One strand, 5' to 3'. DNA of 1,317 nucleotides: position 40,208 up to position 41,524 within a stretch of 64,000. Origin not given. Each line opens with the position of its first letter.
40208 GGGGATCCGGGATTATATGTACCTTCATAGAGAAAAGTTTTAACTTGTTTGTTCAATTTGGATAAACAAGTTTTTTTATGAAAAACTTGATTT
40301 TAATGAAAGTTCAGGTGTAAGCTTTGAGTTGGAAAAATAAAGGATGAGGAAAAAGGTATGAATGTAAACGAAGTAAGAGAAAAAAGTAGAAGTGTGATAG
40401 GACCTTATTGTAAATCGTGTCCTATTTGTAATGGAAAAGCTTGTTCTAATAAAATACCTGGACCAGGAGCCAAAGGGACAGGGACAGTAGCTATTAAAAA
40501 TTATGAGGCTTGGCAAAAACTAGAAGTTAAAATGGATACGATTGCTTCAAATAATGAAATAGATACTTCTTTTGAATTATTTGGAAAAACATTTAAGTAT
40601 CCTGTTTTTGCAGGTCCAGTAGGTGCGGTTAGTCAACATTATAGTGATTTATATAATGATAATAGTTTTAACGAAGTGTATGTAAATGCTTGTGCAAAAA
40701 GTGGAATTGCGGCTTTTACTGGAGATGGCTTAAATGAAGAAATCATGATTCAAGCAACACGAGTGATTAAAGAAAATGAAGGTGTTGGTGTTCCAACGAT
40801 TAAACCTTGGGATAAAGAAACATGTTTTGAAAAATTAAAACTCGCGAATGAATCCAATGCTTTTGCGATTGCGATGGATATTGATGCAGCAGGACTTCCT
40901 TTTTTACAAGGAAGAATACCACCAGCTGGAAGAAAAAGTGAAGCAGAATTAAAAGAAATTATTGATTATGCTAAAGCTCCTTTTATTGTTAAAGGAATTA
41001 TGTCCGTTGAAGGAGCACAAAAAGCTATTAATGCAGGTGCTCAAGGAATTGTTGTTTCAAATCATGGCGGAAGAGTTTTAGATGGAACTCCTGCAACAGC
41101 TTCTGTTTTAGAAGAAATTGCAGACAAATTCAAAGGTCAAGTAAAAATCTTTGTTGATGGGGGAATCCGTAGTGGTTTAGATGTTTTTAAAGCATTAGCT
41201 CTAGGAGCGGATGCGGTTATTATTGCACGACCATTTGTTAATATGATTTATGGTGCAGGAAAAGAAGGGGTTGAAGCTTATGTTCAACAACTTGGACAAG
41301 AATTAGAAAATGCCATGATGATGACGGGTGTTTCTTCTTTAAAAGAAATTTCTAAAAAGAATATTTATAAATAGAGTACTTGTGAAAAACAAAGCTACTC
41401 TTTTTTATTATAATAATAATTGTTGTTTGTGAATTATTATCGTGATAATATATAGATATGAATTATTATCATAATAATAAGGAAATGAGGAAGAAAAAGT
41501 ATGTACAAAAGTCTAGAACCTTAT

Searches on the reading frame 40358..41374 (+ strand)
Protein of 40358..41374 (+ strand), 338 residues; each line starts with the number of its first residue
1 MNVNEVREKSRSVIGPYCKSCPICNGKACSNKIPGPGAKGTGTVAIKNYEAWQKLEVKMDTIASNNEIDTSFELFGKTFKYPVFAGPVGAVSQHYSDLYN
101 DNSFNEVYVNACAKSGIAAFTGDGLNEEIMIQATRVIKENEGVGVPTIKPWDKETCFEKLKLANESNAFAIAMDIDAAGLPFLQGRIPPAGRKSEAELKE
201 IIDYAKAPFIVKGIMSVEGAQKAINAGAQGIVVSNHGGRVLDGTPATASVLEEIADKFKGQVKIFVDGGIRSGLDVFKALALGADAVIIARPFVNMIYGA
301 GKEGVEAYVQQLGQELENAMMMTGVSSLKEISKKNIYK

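Call 56: search_protein_families(library=pfam, proteins=[window:40358-41374:+], max_evalue=0.001)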
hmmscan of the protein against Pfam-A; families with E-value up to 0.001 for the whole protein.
window:40358-41374:+ (338 aa): 5 families
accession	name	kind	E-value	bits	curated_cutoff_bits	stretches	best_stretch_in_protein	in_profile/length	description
PF01070.24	FMN_dh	-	4.6e-65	220.4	24.9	2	196-336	208-348/350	FMN-dependent dehydrogenase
PF01645.23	Glu_synthase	-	1.7e-08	34.5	20.4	1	232-292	248-306/369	Conserved region in glutamate synthase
PF00478.31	IMPDH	-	1.2e-06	28.3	25.6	1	206-293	145-239/345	IMP dehydrogenase / GMP reductase domain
PF00977.27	His_biosynth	-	1.8e-06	28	23.6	1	242-291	56-103/228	Histidine biosynthesis protein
PF05690.20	ThiG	-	1e-05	25.5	23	0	247-290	163-204/247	Thiazole biosynthesis protein ThiG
